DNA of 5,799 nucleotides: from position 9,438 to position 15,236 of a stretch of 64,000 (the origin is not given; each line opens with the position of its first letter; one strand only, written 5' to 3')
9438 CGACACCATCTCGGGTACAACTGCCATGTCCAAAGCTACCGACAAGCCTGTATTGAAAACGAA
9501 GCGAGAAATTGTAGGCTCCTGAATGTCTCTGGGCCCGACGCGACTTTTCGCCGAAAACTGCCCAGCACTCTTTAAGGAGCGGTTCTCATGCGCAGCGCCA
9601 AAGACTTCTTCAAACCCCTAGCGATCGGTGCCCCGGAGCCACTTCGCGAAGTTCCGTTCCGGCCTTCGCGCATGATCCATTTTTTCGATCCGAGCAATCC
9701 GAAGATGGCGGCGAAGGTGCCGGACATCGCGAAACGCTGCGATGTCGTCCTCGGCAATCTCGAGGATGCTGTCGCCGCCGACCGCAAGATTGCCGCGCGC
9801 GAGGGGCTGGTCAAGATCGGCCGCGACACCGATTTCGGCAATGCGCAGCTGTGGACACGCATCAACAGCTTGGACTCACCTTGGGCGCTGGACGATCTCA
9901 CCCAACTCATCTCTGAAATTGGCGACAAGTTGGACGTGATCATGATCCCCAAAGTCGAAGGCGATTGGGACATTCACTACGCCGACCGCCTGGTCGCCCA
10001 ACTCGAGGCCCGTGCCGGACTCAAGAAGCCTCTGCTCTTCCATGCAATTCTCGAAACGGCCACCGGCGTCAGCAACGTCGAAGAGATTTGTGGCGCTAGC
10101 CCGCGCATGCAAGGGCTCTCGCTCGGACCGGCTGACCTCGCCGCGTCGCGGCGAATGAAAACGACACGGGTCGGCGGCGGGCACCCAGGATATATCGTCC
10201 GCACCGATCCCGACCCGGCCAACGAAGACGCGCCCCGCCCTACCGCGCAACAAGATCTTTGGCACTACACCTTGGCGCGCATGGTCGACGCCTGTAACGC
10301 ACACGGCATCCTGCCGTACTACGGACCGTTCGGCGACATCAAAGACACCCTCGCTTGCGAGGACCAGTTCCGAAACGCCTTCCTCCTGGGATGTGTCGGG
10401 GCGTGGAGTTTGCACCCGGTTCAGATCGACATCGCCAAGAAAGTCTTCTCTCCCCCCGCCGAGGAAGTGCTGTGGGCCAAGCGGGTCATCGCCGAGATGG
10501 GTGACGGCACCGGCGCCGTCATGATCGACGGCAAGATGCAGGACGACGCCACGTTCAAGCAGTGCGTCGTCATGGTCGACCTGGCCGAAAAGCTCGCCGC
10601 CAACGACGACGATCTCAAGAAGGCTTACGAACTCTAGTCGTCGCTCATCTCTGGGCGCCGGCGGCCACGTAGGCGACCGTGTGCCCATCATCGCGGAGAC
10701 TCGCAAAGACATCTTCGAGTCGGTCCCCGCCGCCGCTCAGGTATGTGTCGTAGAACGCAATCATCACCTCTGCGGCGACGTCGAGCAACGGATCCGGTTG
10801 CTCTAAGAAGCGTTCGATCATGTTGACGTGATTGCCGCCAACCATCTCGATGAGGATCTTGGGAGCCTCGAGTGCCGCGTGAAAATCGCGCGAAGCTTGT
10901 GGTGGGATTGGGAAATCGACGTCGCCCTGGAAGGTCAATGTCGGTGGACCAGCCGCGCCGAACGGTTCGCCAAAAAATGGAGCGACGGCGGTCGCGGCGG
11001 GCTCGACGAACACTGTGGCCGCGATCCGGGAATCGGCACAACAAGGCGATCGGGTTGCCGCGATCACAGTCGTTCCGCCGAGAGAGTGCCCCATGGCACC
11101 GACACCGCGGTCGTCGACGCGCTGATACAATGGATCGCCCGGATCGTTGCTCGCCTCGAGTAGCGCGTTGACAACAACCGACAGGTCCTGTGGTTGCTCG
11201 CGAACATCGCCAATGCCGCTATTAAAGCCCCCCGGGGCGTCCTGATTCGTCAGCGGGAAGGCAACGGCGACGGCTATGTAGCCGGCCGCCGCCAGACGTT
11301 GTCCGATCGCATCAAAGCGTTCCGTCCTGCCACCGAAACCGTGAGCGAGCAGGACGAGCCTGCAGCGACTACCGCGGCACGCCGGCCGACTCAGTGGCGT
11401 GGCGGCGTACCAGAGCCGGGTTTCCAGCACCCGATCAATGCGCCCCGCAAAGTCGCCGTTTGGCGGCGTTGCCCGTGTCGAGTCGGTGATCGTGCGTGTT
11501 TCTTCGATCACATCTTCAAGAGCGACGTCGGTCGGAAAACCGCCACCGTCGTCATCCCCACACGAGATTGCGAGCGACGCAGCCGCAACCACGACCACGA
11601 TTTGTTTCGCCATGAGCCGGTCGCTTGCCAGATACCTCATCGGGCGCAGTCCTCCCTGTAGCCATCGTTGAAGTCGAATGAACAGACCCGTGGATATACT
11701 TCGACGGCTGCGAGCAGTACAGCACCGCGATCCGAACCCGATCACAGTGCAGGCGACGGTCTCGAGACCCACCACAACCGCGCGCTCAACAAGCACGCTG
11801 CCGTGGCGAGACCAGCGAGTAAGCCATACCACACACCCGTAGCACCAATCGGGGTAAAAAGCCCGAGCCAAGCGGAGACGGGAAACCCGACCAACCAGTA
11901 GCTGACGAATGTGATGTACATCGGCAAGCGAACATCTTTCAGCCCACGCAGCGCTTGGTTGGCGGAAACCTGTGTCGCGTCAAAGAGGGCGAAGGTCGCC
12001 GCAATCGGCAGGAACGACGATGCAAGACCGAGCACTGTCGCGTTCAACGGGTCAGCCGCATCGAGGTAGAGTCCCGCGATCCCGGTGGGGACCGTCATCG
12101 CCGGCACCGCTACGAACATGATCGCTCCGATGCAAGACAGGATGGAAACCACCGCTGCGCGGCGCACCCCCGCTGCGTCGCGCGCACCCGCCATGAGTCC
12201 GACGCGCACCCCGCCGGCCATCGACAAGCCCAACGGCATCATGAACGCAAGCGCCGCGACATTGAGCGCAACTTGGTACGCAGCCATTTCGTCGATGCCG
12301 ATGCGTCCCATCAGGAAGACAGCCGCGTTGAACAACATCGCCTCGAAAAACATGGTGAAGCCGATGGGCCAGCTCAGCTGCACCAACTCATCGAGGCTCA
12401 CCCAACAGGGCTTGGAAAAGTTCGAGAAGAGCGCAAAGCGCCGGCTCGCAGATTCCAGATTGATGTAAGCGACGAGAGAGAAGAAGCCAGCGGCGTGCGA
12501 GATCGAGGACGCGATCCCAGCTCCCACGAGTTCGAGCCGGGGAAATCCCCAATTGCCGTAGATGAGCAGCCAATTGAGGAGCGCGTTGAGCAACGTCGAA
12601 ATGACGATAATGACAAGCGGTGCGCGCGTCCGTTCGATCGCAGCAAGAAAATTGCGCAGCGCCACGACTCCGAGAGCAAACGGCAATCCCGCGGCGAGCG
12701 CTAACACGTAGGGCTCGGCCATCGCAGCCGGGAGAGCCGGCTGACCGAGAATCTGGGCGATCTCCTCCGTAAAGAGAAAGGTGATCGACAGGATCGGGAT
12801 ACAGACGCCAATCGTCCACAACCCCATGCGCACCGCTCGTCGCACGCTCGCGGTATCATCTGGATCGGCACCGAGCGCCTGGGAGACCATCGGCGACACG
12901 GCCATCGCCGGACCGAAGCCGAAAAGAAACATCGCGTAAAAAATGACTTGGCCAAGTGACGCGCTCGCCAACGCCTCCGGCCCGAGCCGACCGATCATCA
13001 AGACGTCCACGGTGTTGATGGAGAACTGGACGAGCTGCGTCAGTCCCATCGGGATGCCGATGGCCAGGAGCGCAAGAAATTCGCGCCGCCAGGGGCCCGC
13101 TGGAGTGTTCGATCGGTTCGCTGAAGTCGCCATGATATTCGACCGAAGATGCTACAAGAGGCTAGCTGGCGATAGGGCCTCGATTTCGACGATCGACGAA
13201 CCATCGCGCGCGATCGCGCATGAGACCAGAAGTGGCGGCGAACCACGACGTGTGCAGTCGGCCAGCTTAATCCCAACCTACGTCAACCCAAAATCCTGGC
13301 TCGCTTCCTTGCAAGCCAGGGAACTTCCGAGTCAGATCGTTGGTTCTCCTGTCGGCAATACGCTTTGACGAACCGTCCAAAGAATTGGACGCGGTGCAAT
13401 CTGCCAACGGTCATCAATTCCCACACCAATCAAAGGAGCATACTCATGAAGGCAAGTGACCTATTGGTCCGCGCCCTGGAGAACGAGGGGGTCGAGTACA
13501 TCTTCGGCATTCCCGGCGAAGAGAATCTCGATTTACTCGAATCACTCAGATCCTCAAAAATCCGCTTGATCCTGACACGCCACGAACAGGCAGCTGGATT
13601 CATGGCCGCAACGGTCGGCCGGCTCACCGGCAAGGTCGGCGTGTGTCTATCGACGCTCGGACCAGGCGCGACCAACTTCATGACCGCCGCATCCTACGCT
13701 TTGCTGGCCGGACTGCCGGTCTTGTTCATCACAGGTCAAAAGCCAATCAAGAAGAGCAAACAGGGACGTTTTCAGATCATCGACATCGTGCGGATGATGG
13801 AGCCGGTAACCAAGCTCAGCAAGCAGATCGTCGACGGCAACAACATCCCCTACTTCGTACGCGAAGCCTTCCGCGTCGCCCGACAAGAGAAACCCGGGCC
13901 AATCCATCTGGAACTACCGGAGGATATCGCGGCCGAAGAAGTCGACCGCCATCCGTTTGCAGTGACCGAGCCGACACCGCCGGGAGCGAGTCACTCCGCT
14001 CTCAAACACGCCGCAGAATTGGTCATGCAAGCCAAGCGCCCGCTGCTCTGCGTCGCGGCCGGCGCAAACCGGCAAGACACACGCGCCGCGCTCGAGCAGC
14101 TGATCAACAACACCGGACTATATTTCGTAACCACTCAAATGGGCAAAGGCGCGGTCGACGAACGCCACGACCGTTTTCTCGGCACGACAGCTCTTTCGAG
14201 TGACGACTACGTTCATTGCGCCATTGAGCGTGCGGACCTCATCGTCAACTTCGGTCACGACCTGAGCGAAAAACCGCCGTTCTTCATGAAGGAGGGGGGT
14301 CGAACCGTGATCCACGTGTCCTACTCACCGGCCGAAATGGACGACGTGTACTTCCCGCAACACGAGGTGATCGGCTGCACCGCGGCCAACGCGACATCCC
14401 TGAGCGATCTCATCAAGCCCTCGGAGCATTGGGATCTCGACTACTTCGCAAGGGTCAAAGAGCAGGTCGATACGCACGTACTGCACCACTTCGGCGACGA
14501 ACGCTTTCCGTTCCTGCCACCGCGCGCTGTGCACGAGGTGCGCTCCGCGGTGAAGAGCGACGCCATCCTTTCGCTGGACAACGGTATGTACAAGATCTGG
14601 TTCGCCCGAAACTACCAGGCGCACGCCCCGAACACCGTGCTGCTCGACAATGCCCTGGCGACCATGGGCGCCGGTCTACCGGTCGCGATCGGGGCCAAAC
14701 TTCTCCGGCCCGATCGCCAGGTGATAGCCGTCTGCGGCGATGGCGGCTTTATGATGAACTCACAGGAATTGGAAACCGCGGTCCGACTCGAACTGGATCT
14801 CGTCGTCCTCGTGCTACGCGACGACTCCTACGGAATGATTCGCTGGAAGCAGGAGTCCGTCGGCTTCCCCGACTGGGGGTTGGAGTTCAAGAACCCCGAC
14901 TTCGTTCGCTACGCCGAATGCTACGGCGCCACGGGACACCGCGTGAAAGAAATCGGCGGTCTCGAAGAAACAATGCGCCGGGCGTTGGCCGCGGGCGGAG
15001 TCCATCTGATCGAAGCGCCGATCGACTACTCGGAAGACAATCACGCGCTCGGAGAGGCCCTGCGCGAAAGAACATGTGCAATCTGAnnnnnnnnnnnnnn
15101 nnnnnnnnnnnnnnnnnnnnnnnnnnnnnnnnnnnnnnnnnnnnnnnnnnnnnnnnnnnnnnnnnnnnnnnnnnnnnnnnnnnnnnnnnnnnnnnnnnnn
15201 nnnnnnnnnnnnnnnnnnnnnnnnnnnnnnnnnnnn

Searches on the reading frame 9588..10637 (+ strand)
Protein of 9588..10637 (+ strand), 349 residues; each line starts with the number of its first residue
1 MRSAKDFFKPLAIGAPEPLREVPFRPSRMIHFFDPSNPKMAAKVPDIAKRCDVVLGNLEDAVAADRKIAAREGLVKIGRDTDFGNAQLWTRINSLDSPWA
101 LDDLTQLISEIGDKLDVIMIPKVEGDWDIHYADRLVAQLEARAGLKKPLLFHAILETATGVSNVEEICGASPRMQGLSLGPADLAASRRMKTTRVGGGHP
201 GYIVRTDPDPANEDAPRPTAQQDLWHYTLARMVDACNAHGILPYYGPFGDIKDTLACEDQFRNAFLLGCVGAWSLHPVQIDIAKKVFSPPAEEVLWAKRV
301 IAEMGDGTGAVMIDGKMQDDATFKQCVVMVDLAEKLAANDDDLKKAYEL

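Call 51: search_protein_families(library=pfam, proteins=[window:9588-10637:+], max_evalue=0.00001)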
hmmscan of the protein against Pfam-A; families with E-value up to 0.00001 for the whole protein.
window:9588-10637:+ (349 aa): 1 family
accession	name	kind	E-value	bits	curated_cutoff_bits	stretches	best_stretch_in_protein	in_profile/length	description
PF03328.21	HpcH_HpaI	-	1.1e-25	90.6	25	1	29-194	2-164/221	HpcH/HpaI aldolase/citrate lyase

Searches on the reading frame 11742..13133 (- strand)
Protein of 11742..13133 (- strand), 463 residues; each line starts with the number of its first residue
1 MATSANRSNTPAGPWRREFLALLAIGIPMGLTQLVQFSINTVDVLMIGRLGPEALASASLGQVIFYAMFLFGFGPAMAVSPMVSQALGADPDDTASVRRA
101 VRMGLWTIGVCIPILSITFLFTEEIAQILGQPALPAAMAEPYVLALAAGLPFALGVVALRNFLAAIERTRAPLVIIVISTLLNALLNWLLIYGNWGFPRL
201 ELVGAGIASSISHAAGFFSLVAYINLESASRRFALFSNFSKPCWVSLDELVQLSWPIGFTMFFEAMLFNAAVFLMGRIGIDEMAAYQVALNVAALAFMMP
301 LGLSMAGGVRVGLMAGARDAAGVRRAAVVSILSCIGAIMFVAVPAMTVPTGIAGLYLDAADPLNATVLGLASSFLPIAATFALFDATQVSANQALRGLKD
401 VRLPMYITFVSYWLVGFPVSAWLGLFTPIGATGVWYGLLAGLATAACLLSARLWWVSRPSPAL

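Call 51: search_protein_families(library=pfam, proteins=[window:11742-13133:-], max_evalue=0.00001)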
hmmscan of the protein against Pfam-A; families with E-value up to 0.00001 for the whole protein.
window:11742-13133:- (463 aa): 1 family
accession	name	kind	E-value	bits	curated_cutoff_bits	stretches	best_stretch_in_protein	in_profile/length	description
PF01554.23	MatE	-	2.3e-54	183.9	24.9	2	28-189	1-161/161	MatE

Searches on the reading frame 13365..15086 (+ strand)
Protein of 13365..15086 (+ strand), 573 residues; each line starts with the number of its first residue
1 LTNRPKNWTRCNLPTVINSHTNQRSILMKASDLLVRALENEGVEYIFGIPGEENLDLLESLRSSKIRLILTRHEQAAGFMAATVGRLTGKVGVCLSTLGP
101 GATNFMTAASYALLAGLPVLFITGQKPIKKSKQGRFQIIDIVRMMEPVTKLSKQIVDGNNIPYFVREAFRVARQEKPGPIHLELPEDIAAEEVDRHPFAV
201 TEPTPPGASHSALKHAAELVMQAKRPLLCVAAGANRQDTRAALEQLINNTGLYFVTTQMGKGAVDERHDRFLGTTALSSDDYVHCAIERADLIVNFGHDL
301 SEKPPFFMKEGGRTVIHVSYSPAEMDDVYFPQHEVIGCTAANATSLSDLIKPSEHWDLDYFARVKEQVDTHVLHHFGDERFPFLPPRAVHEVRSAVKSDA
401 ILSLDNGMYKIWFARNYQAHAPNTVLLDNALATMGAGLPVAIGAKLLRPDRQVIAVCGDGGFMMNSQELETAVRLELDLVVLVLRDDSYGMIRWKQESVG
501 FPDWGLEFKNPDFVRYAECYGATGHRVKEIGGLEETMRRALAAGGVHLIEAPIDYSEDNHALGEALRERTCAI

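Call 51: search_protein_families(library=pfam, proteins=[window:13365-15086:+], max_evalue=0.00001)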
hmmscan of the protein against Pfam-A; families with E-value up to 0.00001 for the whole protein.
window:13365-15086:+ (573 aa): 3 families
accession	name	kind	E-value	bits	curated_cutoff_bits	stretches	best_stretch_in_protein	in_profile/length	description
PF02775.26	TPP_enzyme_C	-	2.2e-43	148.1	21.9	1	405-550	1-150/151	Thiamine pyrophosphate enzyme, C-terminal TPP binding domain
PF02776.23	TPP_enzyme_N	-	5.7e-38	129.8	26.8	1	28-143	1-118/119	Thiamine pyrophosphate enzyme, N-terminal TPP binding domain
PF00205.28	TPP_enzyme_M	-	2.7e-25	89.1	30.4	1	214-340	2-131/137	Thiamine pyrophosphate enzyme, central domain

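Call 52: find_homologous_proteins(query=window:13365-15086:+, max_evalue=1e-50)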
Query window:13365-15086:+ (573 aa): 8000 proteins with E <= 1e-50 among 8000 candidates; the best 120 are listed.
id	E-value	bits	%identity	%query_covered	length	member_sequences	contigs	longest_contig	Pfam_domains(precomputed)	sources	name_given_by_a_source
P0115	0.0e+0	1246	100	95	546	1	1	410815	PF02775.27,PF02776.24,PF00205.29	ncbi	-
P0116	0.0e+0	1051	82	96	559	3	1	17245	PF02775.27,PF02776.24,PF00205.29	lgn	-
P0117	0.0e+0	1038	82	95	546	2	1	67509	PF02775.27,PF02776.24,PF00205.29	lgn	-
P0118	0.0e+0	1035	82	95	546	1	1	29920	PF02775.27,PF02776.24,PF00205.29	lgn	-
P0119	0.0e+0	1029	82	95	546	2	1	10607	PF02775.27,PF02776.24,PF00205.29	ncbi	-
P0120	5.7e-286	968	78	95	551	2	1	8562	PF02775.27,PF02776.24,PF00205.29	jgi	-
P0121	1.3e-279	947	75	95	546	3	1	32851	PF02775.27,PF02776.24,PF00205.29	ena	-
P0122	5.3e-273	925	74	95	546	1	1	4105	PF02775.27,PF02776.24,PF00205.29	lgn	-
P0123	2.4e-268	910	72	95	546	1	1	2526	PF02775.27,PF02776.24,PF00205.29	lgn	-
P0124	7.6e-265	898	71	95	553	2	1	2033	PF02775.27,PF02776.24,PF00205.29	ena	-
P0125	2.3e-264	896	70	95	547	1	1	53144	PF02775.27,PF02776.24,PF00205.29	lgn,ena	-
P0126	7.9e-264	895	71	95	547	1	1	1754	PF02775.27,PF02776.24,PF00205.29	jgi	jgi:acetolactate synthase-1/2/3 large subunit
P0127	9.8e-264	894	71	95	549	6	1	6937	PF02775.27,PF02776.24,PF00205.29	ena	-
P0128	1.1e-263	894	71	95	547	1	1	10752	PF02775.27,PF02776.24,PF00205.29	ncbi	-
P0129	4.0e-263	892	70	95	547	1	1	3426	PF02775.27,PF02776.24,PF00205.29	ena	-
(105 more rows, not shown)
